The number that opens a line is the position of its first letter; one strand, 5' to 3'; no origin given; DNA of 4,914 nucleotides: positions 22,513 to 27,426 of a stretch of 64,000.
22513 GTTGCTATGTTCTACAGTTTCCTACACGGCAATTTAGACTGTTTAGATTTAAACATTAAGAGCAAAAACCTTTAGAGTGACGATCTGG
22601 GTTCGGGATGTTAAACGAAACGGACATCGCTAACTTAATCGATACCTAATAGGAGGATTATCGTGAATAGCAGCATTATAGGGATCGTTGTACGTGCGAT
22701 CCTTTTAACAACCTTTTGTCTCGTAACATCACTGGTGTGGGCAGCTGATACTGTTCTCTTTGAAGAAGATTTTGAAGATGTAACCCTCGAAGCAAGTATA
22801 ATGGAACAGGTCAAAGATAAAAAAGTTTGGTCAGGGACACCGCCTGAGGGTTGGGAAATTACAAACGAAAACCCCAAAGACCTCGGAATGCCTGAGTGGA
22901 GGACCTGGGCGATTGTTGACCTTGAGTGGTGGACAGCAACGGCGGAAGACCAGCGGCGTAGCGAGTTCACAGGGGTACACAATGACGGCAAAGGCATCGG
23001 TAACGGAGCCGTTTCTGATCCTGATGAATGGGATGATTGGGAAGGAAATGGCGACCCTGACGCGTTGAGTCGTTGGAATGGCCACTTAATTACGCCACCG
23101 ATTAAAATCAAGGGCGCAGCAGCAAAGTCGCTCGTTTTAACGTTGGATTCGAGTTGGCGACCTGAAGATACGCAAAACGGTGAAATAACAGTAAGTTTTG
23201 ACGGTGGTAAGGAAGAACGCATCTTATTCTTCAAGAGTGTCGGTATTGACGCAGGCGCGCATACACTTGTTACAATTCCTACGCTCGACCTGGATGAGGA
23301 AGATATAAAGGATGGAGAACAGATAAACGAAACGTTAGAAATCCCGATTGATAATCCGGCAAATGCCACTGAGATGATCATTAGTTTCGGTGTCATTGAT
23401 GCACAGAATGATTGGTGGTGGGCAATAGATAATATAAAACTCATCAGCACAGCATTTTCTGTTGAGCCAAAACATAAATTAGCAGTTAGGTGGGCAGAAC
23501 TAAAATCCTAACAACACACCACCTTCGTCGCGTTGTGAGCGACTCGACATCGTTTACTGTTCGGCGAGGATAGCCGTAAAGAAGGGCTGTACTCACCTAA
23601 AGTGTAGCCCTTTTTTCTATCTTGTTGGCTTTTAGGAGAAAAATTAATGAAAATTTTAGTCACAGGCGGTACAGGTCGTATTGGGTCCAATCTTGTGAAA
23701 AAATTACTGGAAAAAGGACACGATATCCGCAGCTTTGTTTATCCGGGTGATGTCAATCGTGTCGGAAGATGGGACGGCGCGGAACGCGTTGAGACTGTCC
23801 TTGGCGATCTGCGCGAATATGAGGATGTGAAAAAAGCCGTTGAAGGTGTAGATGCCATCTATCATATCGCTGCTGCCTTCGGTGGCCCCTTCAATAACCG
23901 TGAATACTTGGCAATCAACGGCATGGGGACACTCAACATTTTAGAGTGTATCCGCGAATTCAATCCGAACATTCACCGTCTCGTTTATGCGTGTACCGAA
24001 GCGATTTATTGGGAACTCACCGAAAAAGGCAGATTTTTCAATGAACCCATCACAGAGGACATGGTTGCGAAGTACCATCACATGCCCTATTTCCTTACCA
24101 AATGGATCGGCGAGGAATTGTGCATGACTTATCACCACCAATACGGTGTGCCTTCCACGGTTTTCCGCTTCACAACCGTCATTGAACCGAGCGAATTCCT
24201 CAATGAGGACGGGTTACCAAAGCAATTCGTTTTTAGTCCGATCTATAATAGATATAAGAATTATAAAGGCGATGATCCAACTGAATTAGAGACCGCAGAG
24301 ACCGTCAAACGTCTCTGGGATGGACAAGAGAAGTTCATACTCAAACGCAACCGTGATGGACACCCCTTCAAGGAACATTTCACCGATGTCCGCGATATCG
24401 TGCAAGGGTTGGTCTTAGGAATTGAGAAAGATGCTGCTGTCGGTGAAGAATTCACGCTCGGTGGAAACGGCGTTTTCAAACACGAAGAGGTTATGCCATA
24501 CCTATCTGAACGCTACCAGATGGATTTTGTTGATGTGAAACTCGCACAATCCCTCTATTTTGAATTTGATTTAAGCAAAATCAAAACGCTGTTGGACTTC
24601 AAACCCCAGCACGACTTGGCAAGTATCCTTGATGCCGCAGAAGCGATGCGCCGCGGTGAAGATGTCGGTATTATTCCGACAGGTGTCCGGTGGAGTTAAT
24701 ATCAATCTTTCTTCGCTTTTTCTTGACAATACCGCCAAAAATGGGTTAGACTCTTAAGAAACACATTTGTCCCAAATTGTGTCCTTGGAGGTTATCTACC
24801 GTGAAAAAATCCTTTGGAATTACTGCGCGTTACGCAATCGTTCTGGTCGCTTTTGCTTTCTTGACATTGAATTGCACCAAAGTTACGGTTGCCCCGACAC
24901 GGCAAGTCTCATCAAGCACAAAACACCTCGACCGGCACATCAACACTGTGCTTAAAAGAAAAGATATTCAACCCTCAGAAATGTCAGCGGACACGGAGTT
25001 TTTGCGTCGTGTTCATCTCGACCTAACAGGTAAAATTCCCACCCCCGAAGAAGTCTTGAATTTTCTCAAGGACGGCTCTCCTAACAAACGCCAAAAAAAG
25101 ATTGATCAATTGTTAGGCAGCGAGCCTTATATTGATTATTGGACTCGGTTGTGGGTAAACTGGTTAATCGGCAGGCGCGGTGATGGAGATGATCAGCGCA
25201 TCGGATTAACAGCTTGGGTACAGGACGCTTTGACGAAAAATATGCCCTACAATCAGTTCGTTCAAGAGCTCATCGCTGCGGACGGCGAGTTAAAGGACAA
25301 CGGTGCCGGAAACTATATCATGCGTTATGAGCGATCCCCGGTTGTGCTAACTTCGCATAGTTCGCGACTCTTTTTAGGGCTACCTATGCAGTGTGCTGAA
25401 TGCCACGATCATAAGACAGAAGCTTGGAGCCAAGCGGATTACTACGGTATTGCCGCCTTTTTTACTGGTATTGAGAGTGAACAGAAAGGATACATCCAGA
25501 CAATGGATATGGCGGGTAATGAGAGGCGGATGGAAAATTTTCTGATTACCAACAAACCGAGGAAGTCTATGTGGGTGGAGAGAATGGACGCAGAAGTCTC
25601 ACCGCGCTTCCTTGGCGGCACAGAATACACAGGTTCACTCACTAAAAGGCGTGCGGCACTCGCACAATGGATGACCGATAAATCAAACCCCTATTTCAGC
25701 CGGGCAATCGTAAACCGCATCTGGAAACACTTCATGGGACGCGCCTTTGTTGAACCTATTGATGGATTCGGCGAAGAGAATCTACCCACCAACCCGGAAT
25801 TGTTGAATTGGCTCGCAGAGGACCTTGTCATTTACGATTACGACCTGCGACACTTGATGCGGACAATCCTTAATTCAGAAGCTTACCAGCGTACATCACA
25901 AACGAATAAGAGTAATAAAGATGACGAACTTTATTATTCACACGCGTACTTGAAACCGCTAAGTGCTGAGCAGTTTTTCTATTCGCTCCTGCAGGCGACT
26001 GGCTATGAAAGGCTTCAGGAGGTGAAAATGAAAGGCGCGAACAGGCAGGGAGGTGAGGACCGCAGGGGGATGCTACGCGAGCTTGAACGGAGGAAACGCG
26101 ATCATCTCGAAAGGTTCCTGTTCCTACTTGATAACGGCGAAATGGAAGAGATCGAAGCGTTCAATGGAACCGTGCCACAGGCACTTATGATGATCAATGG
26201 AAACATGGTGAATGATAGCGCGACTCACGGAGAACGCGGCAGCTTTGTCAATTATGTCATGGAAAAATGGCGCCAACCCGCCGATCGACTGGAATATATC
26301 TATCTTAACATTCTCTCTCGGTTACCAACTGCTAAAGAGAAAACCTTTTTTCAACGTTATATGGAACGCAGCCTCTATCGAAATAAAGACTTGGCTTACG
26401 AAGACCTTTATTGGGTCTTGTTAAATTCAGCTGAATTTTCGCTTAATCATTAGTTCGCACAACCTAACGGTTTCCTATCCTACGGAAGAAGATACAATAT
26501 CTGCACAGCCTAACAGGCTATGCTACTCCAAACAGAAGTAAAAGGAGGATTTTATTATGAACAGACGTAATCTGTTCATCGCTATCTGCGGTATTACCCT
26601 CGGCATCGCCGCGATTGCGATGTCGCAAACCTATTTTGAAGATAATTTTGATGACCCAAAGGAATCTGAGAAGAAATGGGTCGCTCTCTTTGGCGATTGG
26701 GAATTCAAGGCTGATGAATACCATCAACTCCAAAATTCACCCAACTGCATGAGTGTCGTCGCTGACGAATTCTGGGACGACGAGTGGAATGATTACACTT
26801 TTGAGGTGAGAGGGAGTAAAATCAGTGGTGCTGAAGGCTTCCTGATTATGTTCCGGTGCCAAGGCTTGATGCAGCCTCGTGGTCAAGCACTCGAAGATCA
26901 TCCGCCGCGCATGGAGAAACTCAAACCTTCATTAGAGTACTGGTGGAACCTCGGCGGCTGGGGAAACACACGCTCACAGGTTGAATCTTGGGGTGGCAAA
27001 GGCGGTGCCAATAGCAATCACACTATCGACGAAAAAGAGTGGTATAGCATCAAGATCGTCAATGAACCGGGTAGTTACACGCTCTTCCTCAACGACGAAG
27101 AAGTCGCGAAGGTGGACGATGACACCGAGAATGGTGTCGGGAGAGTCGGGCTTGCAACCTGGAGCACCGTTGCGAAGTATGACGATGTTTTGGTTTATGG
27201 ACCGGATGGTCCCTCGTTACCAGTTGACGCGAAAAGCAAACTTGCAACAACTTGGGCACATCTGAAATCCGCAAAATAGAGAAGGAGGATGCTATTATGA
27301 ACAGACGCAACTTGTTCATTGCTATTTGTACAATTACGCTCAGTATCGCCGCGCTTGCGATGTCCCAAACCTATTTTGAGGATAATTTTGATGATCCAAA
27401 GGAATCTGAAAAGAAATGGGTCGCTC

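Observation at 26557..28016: Undescribed conserved C-terminal tail shared by four secreted jellyroll proteins: candidate sorting/targeting tag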

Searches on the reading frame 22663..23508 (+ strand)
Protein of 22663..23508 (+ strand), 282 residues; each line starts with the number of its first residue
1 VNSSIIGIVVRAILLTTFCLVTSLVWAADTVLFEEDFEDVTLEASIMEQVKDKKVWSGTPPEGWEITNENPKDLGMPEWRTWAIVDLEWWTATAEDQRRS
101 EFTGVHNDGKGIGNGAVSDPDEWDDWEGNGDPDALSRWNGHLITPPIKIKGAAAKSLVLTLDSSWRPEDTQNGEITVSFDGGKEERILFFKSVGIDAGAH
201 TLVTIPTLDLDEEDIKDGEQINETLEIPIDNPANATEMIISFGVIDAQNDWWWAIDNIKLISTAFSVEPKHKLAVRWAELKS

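Call 4: search_protein_families(library=pfam, proteins=[window:22663-23508:+], max_evalue=1)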
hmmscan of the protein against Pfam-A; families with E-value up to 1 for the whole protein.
window:22663-23508:+ (282 aa): 2 families
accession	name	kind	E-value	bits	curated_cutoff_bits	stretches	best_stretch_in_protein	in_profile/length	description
PF06917.19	Pectate_lyase_2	-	0.013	14.7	26.6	1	33-112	250-328/491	Periplasmic pectate lyase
PF11874.13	DUF3394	-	0.12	12.5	28.2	1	216-265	86-135/181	Domain of unknown function (DUF3394)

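Call 5: search_protein_families(library=ncbifam, proteins=[window:22663-23508:+], max_evalue=10)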
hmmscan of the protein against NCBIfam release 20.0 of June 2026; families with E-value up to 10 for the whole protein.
window:22663-23508:+ (282 aa): 0 families

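Call 63: search_protein_families(library=pfam, proteins=[window:22663-23508:+], max_evalue=0.01)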
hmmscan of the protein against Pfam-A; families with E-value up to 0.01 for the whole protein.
window:22663-23508:+ (282 aa): 0 families

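Call 85: search_solved_structures(query=window:22663-23508:+, max_evalue=10)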
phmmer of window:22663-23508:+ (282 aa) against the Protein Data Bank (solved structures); distinct sequences matched with E-value up to 10: 1.
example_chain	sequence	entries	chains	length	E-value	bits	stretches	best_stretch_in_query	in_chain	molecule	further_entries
8ov8_A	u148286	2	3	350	0.41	13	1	177-258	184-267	Ene-reductase 1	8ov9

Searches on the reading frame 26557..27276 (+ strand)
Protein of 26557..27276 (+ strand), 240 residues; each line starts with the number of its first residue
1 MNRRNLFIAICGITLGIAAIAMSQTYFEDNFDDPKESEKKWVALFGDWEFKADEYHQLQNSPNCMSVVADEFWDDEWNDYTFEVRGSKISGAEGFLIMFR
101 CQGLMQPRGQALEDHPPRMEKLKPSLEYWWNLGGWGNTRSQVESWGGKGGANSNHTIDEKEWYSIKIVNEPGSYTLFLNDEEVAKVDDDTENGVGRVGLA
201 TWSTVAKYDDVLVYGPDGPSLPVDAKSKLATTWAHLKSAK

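Call 4: search_protein_families(library=pfam, proteins=[window:26557-27276:+], max_evalue=1)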
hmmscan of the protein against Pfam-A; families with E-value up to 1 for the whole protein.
window:26557-27276:+ (240 aa): 3 families
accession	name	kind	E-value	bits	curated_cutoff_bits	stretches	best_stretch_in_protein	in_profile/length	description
PF06439.18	3keto-disac_hyd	-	2.7e-07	31.3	26.8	1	148-211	115-184/187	3-keto-disaccharide hydrolase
PF19763.6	DUF6250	-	0.0046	17.3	26.9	1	151-207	105-161/165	Domain of unknown function (DUF6250)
PF12248.16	Methyltransf_FA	-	0.072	13.3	24.2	1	132-208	52-134/140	Farnesoic acid 0-methyl transferase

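Call 5: search_protein_families(library=ncbifam, proteins=[window:26557-27276:+], max_evalue=10)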
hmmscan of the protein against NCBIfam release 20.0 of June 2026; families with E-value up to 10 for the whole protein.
window:26557-27276:+ (240 aa): 0 families

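Call 22: find_encoding_contigs(protein=window:26557-27276:+, flank=10000, max_places=10)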
Protein window:26557-27276:+ (240 aa): 4 contigs read that carry it; 1 place shown.
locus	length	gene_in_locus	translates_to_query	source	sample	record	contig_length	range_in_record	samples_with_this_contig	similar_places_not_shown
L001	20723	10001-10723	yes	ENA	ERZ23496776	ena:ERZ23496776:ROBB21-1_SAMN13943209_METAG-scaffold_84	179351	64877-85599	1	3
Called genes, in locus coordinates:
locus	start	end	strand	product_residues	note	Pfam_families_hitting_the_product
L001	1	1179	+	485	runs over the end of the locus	PF00884:Sulfatase, PF02995:DUF229 (faint), PF16347:SGSH_C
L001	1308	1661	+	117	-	PF01740:STAS, PF13466:STAS_2 (weak)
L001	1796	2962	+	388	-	PF14100:DUF6807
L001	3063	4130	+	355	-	PF01408:GFO_IDH_MocA (weak), PF22725:GFO_IDH_MocA_C3 (weak)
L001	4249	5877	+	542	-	PF01019:G_glu_transpept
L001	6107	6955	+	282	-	-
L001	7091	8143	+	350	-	PF01073:3Beta_HSD, PF01370:Epimerase, PF02719:Polysacc_synt_2 (weak), PF05368:NmrA, PF13460:NAD_binding_10, PF16363:GDP_Man_Dehyd, PF07993:NAD_binding_4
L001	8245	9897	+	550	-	PF07583:PSCyt2, PF07587:PSD1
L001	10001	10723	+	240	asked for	PF06439:3keto-disac_hyd (faint)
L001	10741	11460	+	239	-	PF06439:3keto-disac_hyd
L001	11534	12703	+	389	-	PF00465:Fe-ADH, PF13685:Fe-ADH_2, PF25137:ADH_Fe_C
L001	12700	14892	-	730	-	PF01011:PQQ (faint), PF13570:Beta-prop_ACSF4, PF13360:PQQ_2, PF13570:Beta-prop_ACSF4 (weak), PF26549:Tricorn_N (weak), PF26550:Tricorn_2nd (weak), PF26549:Tricorn_N (weak), PF23381:Beta-prop_IFT122_1st (weak), +8 more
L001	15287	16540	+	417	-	PF00464:SHMT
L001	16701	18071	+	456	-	PF08245:Mur_ligase_M, PF02875:Mur_ligase_C, PF27239:FOL3_C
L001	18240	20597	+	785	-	PF03030:H_PPase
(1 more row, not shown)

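Call 24: predict_structure(alignment_id=A4)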
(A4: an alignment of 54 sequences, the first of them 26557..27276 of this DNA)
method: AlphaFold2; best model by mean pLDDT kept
length: 240 residues; sequences in the alignment: 54
mean_pLDDT: 88.1   pTM: 0.80
mean pLDDT of the five models: 88.1, 87.9, 87.2, 85.8, 85.4
residues with pLDDT >= 90: 187; 70-90: 19; 50-70: 15; < 50: 19
segments of 3 or more residues with pLDDT < 50: 222-237
pLDDT, mean of each block of 10 residues (from residue 1): 72 59 82 97 98 97 97 96 98 94 94 96 94 94 91 94 98 97 95 96 97 91 44 43
secondary structure, 60 per line:
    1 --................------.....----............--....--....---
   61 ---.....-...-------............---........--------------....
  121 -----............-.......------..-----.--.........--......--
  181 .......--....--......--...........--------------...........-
elements in order: H3-18 E25-29 H34-40 E41-45 E48-51 E54-57 E64-68 E80-91 E95-102 H117-120 E126-133 H134-137 E139-145 E162-170 E173-178 E181-187 H190-193 E196-201 E204-214 H229-239
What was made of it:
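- On PF06439 3keto-disac_hyd (DUF1080), for ORFs 2 and 3 only: The AF2 model has pLDDT 88 (call 24).
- Checked: It is the first beta-strand of the DUF1080-like fold (AF2 strand 25-29, call 24).
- The tail is disordered and outside the fold (call 24). AF2 draws a low-confidence helix with an L-W-L face (call 24). The tail is outside the fold (call 24).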

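Call 89: fold_search(model_id=the predicted structure, library=pdb)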
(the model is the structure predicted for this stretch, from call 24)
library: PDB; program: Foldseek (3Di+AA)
matches with E <= 10: 1683; with E <= 0.001: 405
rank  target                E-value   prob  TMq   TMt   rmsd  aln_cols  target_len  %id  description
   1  4b1m_B                1.5e-08  1.00  0.53  0.77   2.9       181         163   16  CARBOHYDRATE BINDING MODULE CBM66 FROM BACILLUS SUBTILIS (released 2012-12-12)
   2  4b1m_A                1.7e-08  1.00  0.53  0.76   3.1       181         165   16  CARBOHYDRATE BINDING MODULE CBM66 FROM BACILLUS SUBTILIS (released 2012-12-12)
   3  4b1m_C                2.2e-08  1.00  0.55  0.80   3.0       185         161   16  CARBOHYDRATE BINDING MODULE CBM66 FROM BACILLUS SUBTILIS (released 2012-12-12)
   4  4azz_A                5.9e-08  1.00  0.52  0.73   3.1       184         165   15  Carbohydrate binding module CBM66 from Bacillus subtilis (released 2012-07-25)
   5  1oq1_C                7.8e-08  1.00  0.58  0.62   5.6       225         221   15  Crystal Structure of Protein of Unknown Function with Galectin-like Fold from Bacillus subtilis (released 2003-09-23)
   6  1oq1_A                8.6e-08  1.00  0.57  0.61   5.9       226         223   15  Crystal Structure of Protein of Unknown Function with Galectin-like Fold from Bacillus subtilis (released 2003-09-23)
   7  4b1l                  1.0e-07  1.00  0.56  0.81   3.1       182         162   16  CARBOHYDRATE BINDING MODULE CBM66 FROM BACILLUS SUBTILIS (released 2012-12-12)
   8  8xvf_A                1.5e-07  1.00  0.49  0.47  10.0       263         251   14  Globular domain of Trichinella spiralis calreticulin (released 2024-04-03)
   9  1oq1_B                2.0e-07  1.00  0.58  0.62   5.5       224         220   15  Crystal Structure of Protein of Unknown Function with Galectin-like Fold from Bacillus subtilis (released 2003-09-23)
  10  3pos_B                2.9e-07  1.00  0.50  0.48   6.4       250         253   14  Crystal structure of the globular domain of human calreticulin (released 2011-03-09)
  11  3zr5_A                4.0e-07  1.00  0.56  0.23   4.6       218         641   15  STRUCTURE OF GALACTOCEREBROSIDASE FROM MOUSE (released 2011-09-28)
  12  5nxb_A                5.6e-07  1.00  0.56  0.23   4.6       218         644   15  Mouse galactocerebrosidase in complex with saposin A (released 2017-05-24)
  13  3pos_A                5.9e-07  1.00  0.52  0.51   6.3       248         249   14  Crystal structure of the globular domain of human calreticulin (released 2011-03-09)
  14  5lk5_A                5.9e-07  1.00  0.51  0.48   6.5       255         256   13  Crystal structure of the globular domain of human calreticulin mutant D71K (released 2016-08-31)
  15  3o0x_A                7.6e-07  1.00  0.53  0.51   6.1       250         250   14  Structural basis of carbohydrate recognition by calreticulin (released 2010-09-29)
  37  3hbk                  8.4e-06  1.00  0.43  0.44   7.5       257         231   11  Crystal structure of putative glycosyl hydrolase, was Domain of Unknown Function (DUF1080) (YP_001302580.1) from Parabac (released 2009-05-26)
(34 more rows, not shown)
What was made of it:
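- On PF06439 3keto-disac_hyd (DUF1080), for ORFs 2 and 3 only: Foldseek hits CBM66, 1oq1 and DUF1080 3hbk (call 89).
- LamG and DUF1080 are both ConA-like folds (calls 4, 89).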
